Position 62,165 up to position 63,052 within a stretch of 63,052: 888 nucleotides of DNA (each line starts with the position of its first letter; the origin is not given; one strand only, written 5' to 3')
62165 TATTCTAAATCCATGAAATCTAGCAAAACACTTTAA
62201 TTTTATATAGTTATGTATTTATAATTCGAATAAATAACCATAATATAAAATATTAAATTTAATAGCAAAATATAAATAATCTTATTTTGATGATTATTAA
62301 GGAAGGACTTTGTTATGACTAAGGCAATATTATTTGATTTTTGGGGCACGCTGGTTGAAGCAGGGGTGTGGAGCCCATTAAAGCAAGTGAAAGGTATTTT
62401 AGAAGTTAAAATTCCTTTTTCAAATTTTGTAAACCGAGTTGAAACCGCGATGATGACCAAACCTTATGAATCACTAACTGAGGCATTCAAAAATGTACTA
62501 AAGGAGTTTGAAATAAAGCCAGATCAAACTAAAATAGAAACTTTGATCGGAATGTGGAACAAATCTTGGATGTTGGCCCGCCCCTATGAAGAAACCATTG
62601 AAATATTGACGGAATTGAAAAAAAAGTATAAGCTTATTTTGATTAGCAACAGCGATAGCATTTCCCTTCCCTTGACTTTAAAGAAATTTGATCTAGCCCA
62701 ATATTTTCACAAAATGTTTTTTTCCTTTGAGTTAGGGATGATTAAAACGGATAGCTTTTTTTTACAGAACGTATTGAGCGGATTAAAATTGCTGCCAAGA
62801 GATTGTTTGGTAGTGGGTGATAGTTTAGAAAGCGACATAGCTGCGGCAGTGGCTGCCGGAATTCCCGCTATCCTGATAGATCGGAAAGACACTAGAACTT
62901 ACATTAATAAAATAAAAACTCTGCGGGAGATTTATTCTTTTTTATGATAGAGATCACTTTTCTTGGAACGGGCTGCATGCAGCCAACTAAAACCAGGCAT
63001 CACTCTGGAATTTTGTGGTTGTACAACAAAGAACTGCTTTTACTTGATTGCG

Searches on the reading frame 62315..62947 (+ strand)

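Call 26: search_protein_families(library=pfam, proteins=[window:62315-62947:+])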
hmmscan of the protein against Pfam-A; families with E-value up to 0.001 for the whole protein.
window:62315-62947:+ (210 aa): 3 families
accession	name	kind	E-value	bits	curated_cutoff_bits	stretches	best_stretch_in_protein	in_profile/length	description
PF13419.12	HAD_2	-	1.4e-17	64.8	23.8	1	54-187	45-177/178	Haloacid dehalogenase-like hydrolase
PF00702.32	Hydrolase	-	1.1e-16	62.2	26.4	1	3-182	2-191/191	haloacid dehalogenase-like hydrolase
PF13242.12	Hydrolase_like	-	7.4e-09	35.9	22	1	145-190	5-50/75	HAD-hyrolase-like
